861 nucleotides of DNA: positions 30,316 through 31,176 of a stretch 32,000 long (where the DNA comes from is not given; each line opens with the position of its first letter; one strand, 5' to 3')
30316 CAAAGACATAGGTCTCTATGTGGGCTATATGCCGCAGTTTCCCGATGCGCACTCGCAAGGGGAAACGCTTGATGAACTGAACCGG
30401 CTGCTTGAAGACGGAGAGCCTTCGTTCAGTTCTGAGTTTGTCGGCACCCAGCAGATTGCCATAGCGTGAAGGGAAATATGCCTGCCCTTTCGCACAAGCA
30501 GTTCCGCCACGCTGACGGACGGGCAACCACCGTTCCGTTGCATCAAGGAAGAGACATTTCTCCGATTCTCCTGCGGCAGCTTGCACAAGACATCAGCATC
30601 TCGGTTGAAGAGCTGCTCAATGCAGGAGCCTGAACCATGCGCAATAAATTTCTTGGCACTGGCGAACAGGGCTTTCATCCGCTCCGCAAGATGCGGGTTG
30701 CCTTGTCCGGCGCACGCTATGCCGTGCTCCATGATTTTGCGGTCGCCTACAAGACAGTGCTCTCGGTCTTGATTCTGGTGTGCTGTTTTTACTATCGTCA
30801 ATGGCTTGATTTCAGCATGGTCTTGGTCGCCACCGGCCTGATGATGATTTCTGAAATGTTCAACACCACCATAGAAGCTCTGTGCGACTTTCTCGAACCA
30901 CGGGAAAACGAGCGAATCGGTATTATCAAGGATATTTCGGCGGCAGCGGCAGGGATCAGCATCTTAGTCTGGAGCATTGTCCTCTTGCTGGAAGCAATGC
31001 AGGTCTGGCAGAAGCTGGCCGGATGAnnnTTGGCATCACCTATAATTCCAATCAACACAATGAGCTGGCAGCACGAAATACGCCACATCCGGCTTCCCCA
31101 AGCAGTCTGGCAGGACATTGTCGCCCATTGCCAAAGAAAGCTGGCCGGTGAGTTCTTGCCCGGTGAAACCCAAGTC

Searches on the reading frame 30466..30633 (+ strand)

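Call 19: search_protein_families(library=pfam, proteins=[window:30466-30633:+], max_evalue=0.001)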
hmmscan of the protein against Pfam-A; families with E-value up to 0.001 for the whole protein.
window:30466-30633:+ (55 aa): 1 family
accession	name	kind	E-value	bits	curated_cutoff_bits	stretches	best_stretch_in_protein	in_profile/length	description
PF07927.17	HicA_toxin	-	1.8e-07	31.6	27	1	9-43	21-56/58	HicA toxin of bacterial toxin-antitoxin,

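Call 109: search_protein_families(library=padloc, proteins=[window:30466-30633:+], max_evalue=0.001)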
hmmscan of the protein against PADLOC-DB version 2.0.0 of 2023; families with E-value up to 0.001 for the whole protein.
window:30466-30633:+ (55 aa): 0 families

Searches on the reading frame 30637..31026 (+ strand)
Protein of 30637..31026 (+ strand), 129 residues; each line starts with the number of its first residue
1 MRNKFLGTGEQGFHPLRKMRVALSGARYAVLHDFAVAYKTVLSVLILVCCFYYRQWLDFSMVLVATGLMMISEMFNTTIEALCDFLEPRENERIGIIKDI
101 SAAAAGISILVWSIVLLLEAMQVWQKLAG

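Call 19: search_protein_families(library=pfam, proteins=[window:30637-31026:+], max_evalue=0.001)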
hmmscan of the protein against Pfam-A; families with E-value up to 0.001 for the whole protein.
window:30637-31026:+ (129 aa): 1 family
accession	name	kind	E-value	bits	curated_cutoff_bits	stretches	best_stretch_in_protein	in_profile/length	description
PF01219.24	DAGK_prokar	-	4.3e-20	71.9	22.3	1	21-117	2-99/102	Prokaryotic diacylglycerol kinase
